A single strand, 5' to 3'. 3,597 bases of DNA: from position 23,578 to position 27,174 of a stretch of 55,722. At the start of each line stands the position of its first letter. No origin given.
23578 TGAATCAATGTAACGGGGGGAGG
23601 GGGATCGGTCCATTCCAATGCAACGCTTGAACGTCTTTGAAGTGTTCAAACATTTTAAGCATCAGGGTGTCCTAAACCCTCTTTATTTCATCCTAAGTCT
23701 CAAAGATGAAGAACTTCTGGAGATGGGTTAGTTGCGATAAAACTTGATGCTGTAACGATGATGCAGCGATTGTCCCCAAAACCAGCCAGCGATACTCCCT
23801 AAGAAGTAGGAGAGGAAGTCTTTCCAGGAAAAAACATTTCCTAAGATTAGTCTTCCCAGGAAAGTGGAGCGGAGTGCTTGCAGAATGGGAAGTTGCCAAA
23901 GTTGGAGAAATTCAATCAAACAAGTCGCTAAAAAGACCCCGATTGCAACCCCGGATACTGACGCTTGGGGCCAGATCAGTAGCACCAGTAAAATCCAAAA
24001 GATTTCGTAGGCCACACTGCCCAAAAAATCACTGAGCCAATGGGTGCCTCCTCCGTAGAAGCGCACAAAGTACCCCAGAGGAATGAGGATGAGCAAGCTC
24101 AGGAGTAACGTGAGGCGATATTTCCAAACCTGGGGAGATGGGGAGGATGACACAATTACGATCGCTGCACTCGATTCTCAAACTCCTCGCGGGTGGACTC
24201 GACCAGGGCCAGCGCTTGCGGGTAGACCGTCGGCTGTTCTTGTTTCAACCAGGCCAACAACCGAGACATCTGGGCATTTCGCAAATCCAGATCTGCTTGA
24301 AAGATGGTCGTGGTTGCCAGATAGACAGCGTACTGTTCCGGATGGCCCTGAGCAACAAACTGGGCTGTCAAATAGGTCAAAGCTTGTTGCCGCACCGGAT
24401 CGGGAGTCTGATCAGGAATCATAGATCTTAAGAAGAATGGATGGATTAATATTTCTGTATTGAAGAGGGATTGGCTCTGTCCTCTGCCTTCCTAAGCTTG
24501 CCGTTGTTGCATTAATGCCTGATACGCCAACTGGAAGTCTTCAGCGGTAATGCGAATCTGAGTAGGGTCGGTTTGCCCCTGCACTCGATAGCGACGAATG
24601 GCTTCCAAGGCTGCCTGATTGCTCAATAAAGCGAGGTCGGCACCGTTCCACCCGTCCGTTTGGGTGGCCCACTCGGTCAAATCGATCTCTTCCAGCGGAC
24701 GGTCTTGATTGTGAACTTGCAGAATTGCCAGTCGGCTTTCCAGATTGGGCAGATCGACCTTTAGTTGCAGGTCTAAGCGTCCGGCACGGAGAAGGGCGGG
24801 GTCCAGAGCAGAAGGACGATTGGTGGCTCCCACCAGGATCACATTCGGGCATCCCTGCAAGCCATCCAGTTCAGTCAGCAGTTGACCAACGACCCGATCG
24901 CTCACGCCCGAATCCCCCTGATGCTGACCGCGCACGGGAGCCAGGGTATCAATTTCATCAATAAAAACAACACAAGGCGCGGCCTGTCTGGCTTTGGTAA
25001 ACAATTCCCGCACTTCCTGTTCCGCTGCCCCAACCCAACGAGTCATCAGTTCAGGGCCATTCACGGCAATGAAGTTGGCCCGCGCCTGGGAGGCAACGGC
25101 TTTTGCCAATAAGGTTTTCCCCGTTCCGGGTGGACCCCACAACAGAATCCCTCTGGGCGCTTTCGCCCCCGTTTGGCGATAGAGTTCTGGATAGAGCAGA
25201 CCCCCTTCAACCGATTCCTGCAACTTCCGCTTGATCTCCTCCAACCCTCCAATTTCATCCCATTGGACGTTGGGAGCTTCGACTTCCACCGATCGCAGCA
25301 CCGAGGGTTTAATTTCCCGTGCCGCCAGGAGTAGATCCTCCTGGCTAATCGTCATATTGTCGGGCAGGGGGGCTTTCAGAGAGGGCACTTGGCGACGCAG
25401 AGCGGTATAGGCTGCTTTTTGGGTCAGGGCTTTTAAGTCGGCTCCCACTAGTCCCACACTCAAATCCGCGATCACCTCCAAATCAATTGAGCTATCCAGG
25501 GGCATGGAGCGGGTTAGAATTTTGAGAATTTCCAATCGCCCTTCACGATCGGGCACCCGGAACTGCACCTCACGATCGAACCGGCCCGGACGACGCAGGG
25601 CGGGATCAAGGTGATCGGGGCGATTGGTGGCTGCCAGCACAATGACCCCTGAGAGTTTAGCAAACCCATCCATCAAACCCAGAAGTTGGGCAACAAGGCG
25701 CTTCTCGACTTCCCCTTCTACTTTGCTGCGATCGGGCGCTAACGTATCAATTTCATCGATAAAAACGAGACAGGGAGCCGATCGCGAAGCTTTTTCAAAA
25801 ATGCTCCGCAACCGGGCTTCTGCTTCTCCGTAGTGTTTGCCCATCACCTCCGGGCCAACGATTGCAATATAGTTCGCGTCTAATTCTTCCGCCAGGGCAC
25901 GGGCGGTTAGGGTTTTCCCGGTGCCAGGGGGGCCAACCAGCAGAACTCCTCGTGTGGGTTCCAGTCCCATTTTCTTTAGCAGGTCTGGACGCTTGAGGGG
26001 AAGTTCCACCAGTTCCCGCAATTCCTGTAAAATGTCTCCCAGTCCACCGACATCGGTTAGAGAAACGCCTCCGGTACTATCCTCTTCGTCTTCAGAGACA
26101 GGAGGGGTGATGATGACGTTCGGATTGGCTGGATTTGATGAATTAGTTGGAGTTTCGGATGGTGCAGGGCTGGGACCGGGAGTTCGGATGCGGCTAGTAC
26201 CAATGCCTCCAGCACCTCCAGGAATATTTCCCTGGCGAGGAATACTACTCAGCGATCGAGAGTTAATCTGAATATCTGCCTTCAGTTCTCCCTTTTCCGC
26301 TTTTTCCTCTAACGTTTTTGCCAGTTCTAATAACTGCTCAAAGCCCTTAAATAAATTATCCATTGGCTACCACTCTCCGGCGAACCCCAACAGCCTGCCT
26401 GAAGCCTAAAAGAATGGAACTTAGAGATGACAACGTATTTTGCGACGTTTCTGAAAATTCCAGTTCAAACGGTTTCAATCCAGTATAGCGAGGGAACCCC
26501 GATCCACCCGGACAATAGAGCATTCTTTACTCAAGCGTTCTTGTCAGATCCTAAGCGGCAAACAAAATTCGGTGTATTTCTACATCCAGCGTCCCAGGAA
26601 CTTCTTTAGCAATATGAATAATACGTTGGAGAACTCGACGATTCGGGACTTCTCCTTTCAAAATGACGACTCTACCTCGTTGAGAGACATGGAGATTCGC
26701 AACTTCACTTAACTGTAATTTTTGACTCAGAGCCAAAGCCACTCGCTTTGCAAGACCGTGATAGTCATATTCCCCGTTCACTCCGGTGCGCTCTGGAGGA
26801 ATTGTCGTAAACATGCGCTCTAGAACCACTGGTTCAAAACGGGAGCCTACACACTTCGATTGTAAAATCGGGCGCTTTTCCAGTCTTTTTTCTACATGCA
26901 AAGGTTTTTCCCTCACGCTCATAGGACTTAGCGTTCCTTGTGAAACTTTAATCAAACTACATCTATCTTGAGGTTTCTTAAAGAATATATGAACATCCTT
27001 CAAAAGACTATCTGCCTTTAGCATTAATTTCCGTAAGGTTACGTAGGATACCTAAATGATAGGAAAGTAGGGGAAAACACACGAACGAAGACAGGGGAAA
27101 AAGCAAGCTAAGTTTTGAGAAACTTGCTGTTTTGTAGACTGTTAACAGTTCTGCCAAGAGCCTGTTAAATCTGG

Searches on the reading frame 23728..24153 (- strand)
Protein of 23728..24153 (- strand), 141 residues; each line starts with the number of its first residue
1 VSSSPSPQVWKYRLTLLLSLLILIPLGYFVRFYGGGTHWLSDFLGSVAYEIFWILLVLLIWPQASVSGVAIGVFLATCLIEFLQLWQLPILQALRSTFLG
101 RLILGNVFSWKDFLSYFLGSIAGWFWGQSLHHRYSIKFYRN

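Call 3: search_protein_families(library=pfam, proteins=[window:23728-24153:-], max_evalue=0.1)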
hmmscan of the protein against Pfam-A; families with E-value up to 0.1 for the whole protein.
window:23728-24153:- (141 aa): 2 families
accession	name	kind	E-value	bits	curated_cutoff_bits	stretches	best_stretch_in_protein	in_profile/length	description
PF10990.13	DUF2809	-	1.4e-26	93.4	29.3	1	38-119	4-85/86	Protein of unknown function (DUF2809)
PF22868.1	YmiA-like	-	0.025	14.8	27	1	39-61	23-42/46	Protein YmiA-like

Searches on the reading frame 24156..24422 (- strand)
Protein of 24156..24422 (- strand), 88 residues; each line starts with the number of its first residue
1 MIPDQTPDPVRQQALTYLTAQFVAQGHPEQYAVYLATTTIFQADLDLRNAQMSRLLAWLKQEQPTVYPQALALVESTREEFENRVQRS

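Call 3: search_protein_families(library=pfam, proteins=[window:24156-24422:-], max_evalue=0.1)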
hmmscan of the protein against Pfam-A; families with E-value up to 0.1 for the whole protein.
window:24156-24422:- (88 aa): 0 families

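Call 44: find_homologous_proteins(query=window:24156-24422:-)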
Query window:24156-24422:- (88 aa): 103 proteins with E <= 0.001 among 103 candidates.
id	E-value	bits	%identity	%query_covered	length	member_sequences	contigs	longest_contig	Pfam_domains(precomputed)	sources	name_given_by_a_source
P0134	7.1e-50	184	100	100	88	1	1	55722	-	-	-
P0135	3.9e-37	144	78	100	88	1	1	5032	-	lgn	-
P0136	3.0e-34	134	75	88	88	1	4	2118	-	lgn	-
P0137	2.5e-33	131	73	98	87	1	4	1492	-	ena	-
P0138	3.2e-33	131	72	100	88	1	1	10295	-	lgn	-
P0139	3.2e-33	131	73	98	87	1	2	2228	-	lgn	-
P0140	3.7e-33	131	73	100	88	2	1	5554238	-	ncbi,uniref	ncbi:hypothetical protein [Leptothermofonsia sp. ETS-13]|uniref:hypothetical protein n=1 Tax=Leptoth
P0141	7.3e-33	130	77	100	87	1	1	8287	-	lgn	-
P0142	1.1e-32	129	77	98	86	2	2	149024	-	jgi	jgi:hypothetical protein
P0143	1.7e-31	126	70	98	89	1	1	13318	-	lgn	-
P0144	2.3e-31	125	76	98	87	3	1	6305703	-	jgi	jgi:hypothetical protein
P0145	2.3e-31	125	72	98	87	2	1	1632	-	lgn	-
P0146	3.0e-31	125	70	98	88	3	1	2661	-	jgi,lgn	jgi:hypothetical protein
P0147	3.0e-31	125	74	100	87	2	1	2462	-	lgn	-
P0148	4.0e-31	124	74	93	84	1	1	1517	-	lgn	-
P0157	3.5e-29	118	70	98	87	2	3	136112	-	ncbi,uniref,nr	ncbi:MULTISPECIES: hypothetical protein [unclassified Leptolyngbya]|uniref:hypothetical protein n=1 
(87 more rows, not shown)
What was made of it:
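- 24156..24422 (-): 88-aa conserved protein (IFQ[AT]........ motif). It is the constant partner of the AAA+ gene, and in Nostocales it sits beside gvpA. Call 44 (103 homologues, most 55-78% identical).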

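Call 45: find_encoding_contigs(protein=P0157, flank=8000, max_places=2)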
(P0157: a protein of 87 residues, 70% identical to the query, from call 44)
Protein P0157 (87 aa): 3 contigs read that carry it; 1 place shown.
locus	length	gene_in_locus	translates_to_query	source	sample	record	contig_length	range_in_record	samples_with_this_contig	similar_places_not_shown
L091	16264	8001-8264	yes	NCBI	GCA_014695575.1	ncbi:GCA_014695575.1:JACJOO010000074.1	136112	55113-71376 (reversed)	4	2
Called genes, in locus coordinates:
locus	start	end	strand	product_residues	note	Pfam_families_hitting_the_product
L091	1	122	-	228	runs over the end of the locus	PF21948:LplA-B_cat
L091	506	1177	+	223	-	PF02482:Ribosomal_S30AE, PF16321:Ribosom_S30AE_C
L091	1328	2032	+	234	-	PF06386:GvpL_GvpF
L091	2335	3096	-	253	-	-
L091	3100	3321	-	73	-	-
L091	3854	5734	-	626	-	PF01656:CbiA, PF02374:ArsA_ATPase, PF05729:NACHT (faint), PF06564:CBP_BcsQ (faint), PF10609:ParA (faint), PF13481:AAA_25 (faint), PF13614:AAA_31 (faint), PF02374:ArsA_ATPase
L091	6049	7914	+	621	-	PF04851:ResIII (faint), PF00158:Sigma54_activat (faint), PF01057:Parvo_NS1 (faint), PF00004:AAA, PF17862:AAA_lid_3, PF13191:AAA_16, PF00004:AAA, PF17862:AAA_lid_3, +18 more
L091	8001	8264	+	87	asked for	-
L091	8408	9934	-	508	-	-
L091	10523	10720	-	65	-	-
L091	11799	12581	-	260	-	PF12705:PDDEXK_1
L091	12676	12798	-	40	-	-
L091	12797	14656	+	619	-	PF00109:ketoacyl-synt, PF00108:Thiolase_N (weak), PF02801:Ketoacyl-synt_C, PF16197:KAsynt_C_assoc, PF22336:RhiE-like_linker, PF22621:CurL-like_PKS_C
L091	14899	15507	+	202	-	PF10604:Polyketide_cyc2, PF03364:Polyketide_cyc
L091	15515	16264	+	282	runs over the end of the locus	PF00106:adh_short, PF01370:Epimerase (weak), PF08659:KR, PF13460:NAD_binding_10 (weak), PF13561:adh_short_C2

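Call 46: find_encoding_contigs(protein=P0140, flank=8000, max_places=2)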
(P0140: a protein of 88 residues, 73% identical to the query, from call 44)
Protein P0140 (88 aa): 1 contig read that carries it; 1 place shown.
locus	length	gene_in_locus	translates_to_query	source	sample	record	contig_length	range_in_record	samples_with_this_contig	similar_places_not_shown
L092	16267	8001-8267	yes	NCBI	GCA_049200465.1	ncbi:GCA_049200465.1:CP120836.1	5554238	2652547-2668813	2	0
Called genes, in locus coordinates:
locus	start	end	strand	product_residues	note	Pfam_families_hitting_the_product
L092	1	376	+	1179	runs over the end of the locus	PF05860:TPS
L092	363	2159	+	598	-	PF07244:POTRA (faint), PF08479:POTRA_2, PF03865:ShlB, PF01103:Omp85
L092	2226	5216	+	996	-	PF13424:TPR_12 (faint), PF12770:CHAT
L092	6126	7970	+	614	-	PF05496:RuvB_N (faint), PF02367:TsaE (faint), PF00004:AAA, PF07728:AAA_5 (weak), PF17862:AAA_lid_3, PF13191:AAA_16 (weak), PF00004:AAA, PF17862:AAA_lid_3, +17 more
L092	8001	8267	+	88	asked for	-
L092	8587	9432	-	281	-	PF10613:Lig_chan-Glu_bd, PF00497:SBP_bac_3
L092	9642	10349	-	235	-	PF04966:OprB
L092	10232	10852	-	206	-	-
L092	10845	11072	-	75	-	PF04966:OprB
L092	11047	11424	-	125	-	PF00395:SLH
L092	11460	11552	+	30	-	-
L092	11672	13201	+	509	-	PF06414:Zeta_toxin, PF08433:KTI12 (faint), PF13207:AAA_17 (weak), PF13238:AAA_18 (weak), PF13671:AAA_33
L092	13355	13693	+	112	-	-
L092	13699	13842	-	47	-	-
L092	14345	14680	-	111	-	PF14491:DUF4435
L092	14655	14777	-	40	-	-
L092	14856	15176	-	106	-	PF13304:AAA_21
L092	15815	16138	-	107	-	PF13175:AAA_15 (weak), PF13304:AAA_21 (weak)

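Call 47: find_encoding_contigs(protein=P0138, flank=8000, max_places=2)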
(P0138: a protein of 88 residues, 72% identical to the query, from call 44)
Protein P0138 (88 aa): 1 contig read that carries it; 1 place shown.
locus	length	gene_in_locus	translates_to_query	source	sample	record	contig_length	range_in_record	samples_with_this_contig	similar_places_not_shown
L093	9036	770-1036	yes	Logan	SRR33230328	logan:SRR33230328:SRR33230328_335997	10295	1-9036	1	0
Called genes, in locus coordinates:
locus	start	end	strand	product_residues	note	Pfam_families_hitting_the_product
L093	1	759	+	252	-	?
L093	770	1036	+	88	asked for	-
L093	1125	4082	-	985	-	PF03699:UPF0182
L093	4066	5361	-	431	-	PF05201:GlutR_N, PF03807:F420_oxidored (faint), PF01488:Shikimate_DH, PF00745:GlutR_dimer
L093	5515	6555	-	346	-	PF03320:FBPase_glpX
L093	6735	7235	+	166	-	PF00383:dCMP_cyt_deam_1, PF14437:MafB19-deam, PF14439:Bd3614-deam (weak)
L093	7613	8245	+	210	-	PF01553:Acyltransferase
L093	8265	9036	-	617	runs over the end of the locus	PF00128:Alpha-amylase, PF00686:CBM_20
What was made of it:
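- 24156..24422 (-): Calls 45-47 (next to the AAA gene in L091 and L092; in L093 it follows an unannotated truncated gene).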

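Call 65: search_protein_families(library=pfam, proteins=[L091:2335-3096:-, L091:3100-3321:-, L091:8408-9934:-], max_evalue=0.01)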
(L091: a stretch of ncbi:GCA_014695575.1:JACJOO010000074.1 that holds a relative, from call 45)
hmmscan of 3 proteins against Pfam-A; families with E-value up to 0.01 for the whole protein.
L091:2335-3096:- (253 aa): 4 families
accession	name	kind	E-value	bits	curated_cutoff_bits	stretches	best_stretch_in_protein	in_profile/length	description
PF00805.28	Pentapeptide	-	9.1e-48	159.8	20.2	8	172-206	5-39/40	Pentapeptide repeats (8 copies)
PF13599.13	Pentapeptide_4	-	1e-21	77.2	38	3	68-139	6-77/78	Pentapeptide repeat region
PF13576.12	Pentapeptide_3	-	3e-12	47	27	3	168-208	4-47/48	Pentapeptide repeats (9 copies)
PF25296.1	Decapeptide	-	3.3e-05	24.1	45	0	74-139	6-71/74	Decapeptide repeat region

L091:3100-3321:- (73 aa): 0 families

L091:8408-9934:- (508 aa): 1 family
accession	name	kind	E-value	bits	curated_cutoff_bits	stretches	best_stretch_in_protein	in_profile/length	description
PF01442.23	Apolipoprotein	-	0.0028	17.8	90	0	265-323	126-188/190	Apolipoprotein A1/A4/E domain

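Call 80: search_protein_families(library=padloc, proteins=[window:24156-24422:-], max_evalue=0.01)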
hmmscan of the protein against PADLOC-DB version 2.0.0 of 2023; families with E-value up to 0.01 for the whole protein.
window:24156-24422:- (88 aa): 1 family
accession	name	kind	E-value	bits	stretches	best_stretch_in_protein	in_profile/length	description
PDLC02869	DpdF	-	0.0029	15.9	0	55-73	50-69/74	DpdF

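Call 81: search_protein_families(library=ncbifam, proteins=[window:24156-24422:-], max_evalue=0.01)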
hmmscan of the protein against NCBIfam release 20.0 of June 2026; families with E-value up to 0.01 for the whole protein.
window:24156-24422:- (88 aa): 0 families

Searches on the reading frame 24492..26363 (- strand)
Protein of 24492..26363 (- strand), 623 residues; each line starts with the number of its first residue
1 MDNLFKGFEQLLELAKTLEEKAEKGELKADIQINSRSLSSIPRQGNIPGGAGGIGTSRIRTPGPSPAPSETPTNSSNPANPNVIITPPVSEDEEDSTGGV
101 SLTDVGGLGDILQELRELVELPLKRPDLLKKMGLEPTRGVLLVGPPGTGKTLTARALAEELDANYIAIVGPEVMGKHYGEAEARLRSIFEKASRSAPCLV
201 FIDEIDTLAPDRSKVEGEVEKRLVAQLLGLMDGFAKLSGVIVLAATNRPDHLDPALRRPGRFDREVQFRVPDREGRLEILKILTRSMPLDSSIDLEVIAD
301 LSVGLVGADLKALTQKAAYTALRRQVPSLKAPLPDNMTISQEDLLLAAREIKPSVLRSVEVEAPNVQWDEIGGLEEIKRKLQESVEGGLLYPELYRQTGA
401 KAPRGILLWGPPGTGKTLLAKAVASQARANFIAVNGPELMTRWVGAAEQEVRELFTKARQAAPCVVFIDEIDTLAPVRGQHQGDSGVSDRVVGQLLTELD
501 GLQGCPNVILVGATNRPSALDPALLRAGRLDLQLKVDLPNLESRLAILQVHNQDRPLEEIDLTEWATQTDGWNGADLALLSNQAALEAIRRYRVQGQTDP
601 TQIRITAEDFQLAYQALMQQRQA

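Call 3: search_protein_families(library=pfam, proteins=[window:24492-26363:-], max_evalue=0.1)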
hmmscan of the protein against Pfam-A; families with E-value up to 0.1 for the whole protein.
window:24492-26363:- (623 aa): 52 families (the best 25 are shown)
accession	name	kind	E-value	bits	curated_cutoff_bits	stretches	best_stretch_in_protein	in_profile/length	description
PF00004.35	AAA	-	7e-89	295.5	21.2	2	140-269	1-130/131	ATPase family associated with various cellular activities (AAA)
PF17862.7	AAA_lid_3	-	1.1e-19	70.1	27.2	2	560-593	2-35/45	AAA+ lid domain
PF13191.12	AAA_16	-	1.8e-15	58.3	32.6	2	137-242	24-137/167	AAA ATPase domain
PF13401.12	AAA_22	-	2.1e-14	54.4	27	2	140-188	8-54/130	AAA domain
PF07728.20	AAA_5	-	2.4e-14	54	22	2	139-257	1-136/139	AAA domain (dynein-related subfamily)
PF05496.18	RuvB_N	-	1.6e-13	51.1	27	2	402-477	32-99/159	Holliday junction DNA helicase RuvB P-loop domain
PF07724.20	AAA_2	-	5.2e-11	43.3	27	2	406-490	6-90/166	AAA domain (Cdc48 subfamily)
PF13671.12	AAA_33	-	8.8e-10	39.5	27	2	140-187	2-47/143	AAA domain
PF13173.12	AAA_14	-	1.6e-09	38.3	27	2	406-473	5-73/129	AAA domain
PF06068.19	TIP49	-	7.2e-09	35.7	23.8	2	137-183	50-98/347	TIP49 P-loop domain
PF13521.12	AAA_28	-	1.8e-08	35.2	27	2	140-185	2-43/164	AAA domain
PF20720.3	nSTAND3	-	6.5e-08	32.9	27.2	2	134-163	14-43/155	Novel STAND NTPase 3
PF12775.13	AAA_7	-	7.5e-08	32.6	25.8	1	131-168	27-65/181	P-loop containing dynein motor region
PF01695.23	IstB_IS21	-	2.5e-07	30.9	24.1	1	405-471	94-162/238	IstB-like ATP binding protein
PF13238.12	AAA_18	-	3.7e-07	31.1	29.4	1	140-164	1-27/128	AAA domain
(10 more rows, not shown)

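Call 4: search_protein_families(library=ncbifam, proteins=[window:24492-26363:-], max_evalue=0.1)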
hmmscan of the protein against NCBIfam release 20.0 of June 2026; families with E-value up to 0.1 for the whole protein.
window:24492-26363:- (623 aa): 111 families (the best 25 are shown)
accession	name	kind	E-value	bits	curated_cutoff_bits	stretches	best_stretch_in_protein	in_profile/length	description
TIGR01243.1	CDC48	subfamily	1.2e-197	658.6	802.65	1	86-592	161-676/733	CDC48 family AAA ATPase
NF003069.1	PRK03992.1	subfamily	5e-153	509.7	500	2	98-326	126-357/379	proteasome-activating nucleotidase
TIGR01242.2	TIGR01242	subfamily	2.6e-149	497.1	500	2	98-326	109-340/362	proteasome-activating nucleotidase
TIGR01241.2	FtsH_fam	equivalog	2.9e-143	478.8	600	2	353-593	146-387/598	ATP-dependent zinc metalloprotease FtsH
NF047747.1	PrtsmActNtasePan2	equivalog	7.1e-122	407.5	700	2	359-596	140-380/397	proteasome-activating nucleotidase Pan2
NF047748.1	PrtsmActNtasePan1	equivalog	1.3e-119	399.8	750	2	97-325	142-373/405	proteasome-activating nucleotidase Pan1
NF008004.0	PRK10733.1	equivalog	4.9e-110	368.4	1008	2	101-323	150-374/644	ATP-dependent zinc metalloprotease FtsH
TIGR03689.1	pup_AAA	equivalog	5.6e-107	358.6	504.75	2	354-567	167-393/512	proteasome ATPase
NF041006.2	cell_div_CdvC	equivalog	1e-93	314.2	650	2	361-611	95-343/370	cell division protein CdvC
NF042959.1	IteA_antiphage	equivalog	3.6e-69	233.7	510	2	354-593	77-309/367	anti-phage ATPase IteA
TIGR03922.1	T7SS_EccA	equivalog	2.1e-18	66.2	466.65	2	136-237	311-416/557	type VII secretion AAA-ATPase EccA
NF003229.0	PRK04195.1-5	equivalog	7.4e-16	57.9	280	2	372-486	20-122/413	replication factor C large subunit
TIGR00635.1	ruvB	equivalog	1.2e-13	50.8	299.05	2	401-476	28-95/305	Holliday junction branch migration DNA helicase RuvB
NF000868.0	PRK00080.1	equivalog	2.8e-13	49.5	282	2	402-476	50-116/330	Holliday junction branch migration DNA helicase RuvB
NF003745.1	PRK05342.1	equivalog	1e-10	41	359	2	406-496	112-208/418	ATP-dependent Clp protease ATP-binding subunit ClpX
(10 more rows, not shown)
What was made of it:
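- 24492..26363 (-): 623-aa Cdc48-like double AAA+ ATPase. It is an orthologue of the AAA+ gene found beside gvpW in cyanobacterial gvp clusters. Calls 3 and 4.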

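Call 80: search_protein_families(library=padloc, proteins=[window:24492-26363:-], max_evalue=0.01)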
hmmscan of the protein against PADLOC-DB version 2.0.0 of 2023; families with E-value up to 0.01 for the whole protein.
window:24492-26363:- (623 aa): 23 families
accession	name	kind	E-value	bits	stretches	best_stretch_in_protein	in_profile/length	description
PDLC02196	IetA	-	9.6e-70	233.9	2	356-593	76-306/374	-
PDLC04232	IetA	-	4.1e-64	215.1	2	111-317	91-292/330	-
PDLC02195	IetA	-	1.5e-55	187.2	2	396-585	130-313/395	-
PDLC04231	IetA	-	2.3e-42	143.6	2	124-271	104-247/262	-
PDLC00915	TRIP13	-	1.9e-35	120.8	2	365-549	25-221/302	TRIP13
PDLC00914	TRIP13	-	1.3e-24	85.2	2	140-292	74-239/302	TRIP13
PDLC04140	mad8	-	6.5e-13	46.9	1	135-165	25-55/314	mads_8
PDLC03920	MkoA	-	1.2e-05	21.9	0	140-159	634-653/1112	-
PDLC03838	DolB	-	8.5e-05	20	0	397-430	158-193/375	-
PDLC04789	PDC-S01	-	0.00023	18.3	0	403-473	17-84/375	-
PDLC01515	Csx3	-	0.00027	18.6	0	138-165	7-34/183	"CAS-I,CAS-III; associated"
PDLC02372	Nhi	-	0.00075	16.2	0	139-169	201-232/470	-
PDLC02350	AbiO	-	0.00076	16.3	0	405-429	194-218/468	AbiO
PDLC04606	PDC-M37B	-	0.0011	16.2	0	128-163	165-200/390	-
PDLC01995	RtcR_PspF2--CARF_AAA_HTH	-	0.0023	15.1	0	401-436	188-226/481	-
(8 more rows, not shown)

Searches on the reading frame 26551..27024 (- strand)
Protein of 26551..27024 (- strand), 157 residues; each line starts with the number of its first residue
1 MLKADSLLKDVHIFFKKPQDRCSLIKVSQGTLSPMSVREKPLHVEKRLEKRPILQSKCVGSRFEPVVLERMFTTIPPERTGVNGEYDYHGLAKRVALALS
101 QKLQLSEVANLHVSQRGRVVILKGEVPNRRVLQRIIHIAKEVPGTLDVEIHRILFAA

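Call 3: search_protein_families(library=pfam, proteins=[window:26551-27024:-], max_evalue=0.1)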
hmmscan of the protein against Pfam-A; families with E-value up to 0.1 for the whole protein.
window:26551-27024:- (157 aa): 1 family
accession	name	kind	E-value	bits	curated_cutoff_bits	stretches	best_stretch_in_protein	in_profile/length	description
PF04972.22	BON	-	6.5e-06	26.8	27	1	107-148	20-61/69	BON domain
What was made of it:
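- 26551..27024 (-): 157-aa BON-domain protein. It is a recurring but not constant neighbour of GvpW-like genes. Pfam BON 26.8 bits, just under the cut-off of 27 (call 3).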

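Call 4: search_protein_families(library=ncbifam, proteins=[window:26551-27024:-], max_evalue=0.1)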
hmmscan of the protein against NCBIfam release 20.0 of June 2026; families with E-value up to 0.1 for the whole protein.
window:26551-27024:- (157 aa): 1 family
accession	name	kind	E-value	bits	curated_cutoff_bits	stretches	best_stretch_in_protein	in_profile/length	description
NF008247.1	PRK11023.1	equivalog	0.00081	19.2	184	1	86-148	46-108/192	division/outer membrane stress-associated lipid-binding lipoprotein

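Call 80: search_protein_families(library=padloc, proteins=[window:26551-27024:-], max_evalue=0.01)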
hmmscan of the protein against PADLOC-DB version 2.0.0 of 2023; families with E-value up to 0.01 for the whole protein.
window:26551-27024:- (157 aa): 0 families
